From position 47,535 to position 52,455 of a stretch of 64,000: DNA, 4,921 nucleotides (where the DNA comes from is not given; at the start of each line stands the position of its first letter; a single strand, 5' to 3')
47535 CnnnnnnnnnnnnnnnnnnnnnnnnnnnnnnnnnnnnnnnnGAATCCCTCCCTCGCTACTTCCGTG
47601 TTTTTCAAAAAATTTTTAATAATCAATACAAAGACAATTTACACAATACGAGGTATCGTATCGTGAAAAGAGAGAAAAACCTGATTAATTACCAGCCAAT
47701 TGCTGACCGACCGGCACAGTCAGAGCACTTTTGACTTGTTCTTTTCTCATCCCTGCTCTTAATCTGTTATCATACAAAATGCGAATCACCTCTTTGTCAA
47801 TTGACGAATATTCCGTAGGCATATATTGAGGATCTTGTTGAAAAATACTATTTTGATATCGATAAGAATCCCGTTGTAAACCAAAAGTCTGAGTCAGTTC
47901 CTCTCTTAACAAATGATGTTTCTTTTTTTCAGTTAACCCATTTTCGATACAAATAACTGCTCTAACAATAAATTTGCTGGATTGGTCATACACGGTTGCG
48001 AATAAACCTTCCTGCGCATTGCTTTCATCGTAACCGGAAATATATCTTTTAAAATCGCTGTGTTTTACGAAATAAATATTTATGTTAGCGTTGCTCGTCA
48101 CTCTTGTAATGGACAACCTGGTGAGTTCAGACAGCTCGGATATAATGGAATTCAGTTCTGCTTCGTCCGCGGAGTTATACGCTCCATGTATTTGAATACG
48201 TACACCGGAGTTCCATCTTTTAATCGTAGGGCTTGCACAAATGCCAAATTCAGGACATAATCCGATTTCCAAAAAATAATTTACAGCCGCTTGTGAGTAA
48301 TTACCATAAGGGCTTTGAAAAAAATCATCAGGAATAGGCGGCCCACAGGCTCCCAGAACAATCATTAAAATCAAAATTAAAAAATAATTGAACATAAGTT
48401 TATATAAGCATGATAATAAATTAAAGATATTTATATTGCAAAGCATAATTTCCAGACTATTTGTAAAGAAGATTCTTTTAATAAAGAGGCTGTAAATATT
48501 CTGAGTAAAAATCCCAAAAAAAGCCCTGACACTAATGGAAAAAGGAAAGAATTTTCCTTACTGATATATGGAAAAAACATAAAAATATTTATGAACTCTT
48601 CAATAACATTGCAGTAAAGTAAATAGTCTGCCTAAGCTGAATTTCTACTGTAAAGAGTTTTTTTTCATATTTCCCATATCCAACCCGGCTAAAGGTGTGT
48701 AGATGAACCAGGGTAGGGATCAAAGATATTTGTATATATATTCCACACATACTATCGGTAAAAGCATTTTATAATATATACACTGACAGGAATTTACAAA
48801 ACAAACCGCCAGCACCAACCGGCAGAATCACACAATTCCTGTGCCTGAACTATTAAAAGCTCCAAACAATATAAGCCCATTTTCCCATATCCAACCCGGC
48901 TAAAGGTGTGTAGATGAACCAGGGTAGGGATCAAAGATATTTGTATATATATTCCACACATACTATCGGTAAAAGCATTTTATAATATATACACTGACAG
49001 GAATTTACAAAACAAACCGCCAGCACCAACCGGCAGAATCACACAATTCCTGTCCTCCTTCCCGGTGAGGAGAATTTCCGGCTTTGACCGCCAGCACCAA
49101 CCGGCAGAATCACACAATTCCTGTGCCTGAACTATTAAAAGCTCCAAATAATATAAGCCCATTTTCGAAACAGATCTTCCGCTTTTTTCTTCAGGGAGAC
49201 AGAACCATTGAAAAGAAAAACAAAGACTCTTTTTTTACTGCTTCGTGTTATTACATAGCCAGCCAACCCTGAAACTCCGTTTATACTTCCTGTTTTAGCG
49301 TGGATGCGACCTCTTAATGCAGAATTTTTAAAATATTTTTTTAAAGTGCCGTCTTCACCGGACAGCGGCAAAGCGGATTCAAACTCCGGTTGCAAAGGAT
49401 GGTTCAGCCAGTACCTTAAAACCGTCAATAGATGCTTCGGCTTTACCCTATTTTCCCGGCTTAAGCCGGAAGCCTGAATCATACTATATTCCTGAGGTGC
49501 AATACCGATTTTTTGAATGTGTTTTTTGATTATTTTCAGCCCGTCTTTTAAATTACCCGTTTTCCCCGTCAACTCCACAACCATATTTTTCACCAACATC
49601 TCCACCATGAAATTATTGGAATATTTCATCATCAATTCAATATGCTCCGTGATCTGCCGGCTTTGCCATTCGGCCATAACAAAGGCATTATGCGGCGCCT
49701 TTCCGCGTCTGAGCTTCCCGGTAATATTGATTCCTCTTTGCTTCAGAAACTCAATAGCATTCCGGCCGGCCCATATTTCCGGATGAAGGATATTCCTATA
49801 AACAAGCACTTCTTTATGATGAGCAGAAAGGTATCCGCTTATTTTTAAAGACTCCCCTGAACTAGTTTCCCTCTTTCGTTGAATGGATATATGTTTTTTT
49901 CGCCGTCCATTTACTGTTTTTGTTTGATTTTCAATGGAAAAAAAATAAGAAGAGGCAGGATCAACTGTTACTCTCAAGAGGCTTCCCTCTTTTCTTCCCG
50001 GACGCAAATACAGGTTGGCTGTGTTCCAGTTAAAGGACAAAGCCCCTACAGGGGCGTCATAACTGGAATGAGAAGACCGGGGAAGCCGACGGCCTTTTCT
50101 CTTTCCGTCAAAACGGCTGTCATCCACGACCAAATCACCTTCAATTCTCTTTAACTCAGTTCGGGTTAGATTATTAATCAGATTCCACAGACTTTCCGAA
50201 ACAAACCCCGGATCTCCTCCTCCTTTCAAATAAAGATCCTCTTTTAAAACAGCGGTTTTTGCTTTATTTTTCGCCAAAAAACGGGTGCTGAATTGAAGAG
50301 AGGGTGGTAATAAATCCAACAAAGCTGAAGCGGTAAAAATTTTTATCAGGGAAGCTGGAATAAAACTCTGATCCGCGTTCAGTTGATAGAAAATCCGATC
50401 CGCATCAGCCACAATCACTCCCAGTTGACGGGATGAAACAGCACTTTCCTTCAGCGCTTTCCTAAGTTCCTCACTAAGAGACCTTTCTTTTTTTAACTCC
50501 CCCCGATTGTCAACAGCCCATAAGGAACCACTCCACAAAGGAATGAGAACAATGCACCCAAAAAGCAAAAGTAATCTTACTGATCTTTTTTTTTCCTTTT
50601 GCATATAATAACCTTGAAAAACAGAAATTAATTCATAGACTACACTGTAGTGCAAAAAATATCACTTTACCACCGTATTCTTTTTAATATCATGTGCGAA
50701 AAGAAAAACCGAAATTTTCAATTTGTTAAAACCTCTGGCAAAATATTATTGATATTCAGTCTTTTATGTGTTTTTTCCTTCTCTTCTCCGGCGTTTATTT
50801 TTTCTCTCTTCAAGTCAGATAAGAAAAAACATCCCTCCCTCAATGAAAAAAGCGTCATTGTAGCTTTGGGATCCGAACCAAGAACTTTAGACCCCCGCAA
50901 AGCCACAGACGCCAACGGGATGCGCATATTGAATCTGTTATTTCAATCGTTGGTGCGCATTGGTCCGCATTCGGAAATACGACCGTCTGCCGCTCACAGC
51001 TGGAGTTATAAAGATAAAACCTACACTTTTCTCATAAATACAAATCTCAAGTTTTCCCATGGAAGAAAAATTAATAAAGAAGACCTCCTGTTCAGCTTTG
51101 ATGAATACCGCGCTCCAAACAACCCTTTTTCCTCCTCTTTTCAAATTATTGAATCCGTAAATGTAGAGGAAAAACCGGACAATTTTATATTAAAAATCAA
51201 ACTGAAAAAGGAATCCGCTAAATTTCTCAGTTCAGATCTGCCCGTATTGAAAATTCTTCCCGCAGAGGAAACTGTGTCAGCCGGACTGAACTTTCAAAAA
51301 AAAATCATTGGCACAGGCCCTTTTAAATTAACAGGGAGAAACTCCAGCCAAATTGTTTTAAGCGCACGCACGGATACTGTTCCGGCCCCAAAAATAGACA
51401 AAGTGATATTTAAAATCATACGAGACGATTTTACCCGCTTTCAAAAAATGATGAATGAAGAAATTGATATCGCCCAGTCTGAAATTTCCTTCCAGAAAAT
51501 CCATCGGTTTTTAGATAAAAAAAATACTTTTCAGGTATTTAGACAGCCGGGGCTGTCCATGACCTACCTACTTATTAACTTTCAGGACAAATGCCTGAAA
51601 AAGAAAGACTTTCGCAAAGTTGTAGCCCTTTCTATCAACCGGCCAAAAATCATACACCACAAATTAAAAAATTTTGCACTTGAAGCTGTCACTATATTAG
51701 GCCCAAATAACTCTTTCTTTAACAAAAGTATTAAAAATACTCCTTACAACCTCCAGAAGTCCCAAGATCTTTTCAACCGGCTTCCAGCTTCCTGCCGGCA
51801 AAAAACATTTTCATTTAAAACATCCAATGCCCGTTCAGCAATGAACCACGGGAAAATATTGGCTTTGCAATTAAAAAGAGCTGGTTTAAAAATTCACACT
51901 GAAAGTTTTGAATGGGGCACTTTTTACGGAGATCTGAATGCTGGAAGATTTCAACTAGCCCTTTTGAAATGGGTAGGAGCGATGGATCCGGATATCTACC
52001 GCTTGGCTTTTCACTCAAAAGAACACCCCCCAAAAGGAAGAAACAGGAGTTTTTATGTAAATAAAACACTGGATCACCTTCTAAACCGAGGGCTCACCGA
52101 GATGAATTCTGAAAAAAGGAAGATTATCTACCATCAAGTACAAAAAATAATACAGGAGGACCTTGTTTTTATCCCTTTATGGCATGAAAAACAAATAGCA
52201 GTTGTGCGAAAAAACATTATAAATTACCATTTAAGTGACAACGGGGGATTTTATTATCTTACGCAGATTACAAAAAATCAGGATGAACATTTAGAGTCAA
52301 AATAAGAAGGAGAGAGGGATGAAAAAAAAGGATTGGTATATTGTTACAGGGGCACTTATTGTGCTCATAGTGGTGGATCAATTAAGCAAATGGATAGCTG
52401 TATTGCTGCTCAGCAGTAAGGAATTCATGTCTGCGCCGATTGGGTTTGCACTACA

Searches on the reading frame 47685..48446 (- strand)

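Call 78: search_protein_families(library=pfam, proteins=[window:47685-48446:-], max_evalue=0.0001)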
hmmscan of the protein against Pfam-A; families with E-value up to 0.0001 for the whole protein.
window:47685-48446:- (253 aa): 1 family
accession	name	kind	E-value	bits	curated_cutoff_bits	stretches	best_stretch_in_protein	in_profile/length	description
PF11150.13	DUF2927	-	1e-34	120.9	26.2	1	54-242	4-204/206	Protein of unknown function (DUF2927)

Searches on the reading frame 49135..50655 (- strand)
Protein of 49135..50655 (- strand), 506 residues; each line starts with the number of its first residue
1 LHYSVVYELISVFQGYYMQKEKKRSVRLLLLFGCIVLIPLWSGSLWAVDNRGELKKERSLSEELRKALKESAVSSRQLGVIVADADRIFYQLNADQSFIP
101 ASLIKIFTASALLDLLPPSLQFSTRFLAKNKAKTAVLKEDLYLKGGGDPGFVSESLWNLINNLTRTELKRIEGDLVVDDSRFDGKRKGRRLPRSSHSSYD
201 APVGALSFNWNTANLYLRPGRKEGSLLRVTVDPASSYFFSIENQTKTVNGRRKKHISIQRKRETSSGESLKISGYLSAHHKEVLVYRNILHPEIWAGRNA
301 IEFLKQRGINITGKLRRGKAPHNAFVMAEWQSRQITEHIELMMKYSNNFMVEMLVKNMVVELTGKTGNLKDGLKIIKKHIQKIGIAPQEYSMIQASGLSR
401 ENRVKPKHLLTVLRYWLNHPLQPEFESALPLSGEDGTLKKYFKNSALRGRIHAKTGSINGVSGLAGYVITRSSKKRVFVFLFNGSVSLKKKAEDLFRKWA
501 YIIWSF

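Call 62: search_protein_families(library=pfam, proteins=[window:49135-50655:-], max_evalue=0.00001)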
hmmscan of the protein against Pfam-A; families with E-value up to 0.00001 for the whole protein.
window:49135-50655:- (506 aa): 1 family
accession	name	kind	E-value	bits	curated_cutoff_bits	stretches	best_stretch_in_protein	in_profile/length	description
PF02113.21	Peptidase_S13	-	1.9e-84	284.4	22.8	1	61-487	2-426/444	D-Ala-D-Ala carboxypeptidase 3 (S13) family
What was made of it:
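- On Bd3460-type self-protection ankyrin protein: The only Peptidase_S13 gene is at 49135-50655 (call 62).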

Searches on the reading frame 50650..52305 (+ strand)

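Call 62: search_protein_families(library=pfam, proteins=[window:50650-52305:+], max_evalue=0.00001)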
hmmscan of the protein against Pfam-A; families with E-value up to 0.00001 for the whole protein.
window:50650-52305:+ (551 aa): 1 family
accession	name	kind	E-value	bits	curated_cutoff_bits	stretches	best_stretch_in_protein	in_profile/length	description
PF00496.27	SBP_bac_5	-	3.5e-49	168.3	32.4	1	109-450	1-355/368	Bacterial extracellular solute-binding proteins, family 5 Middle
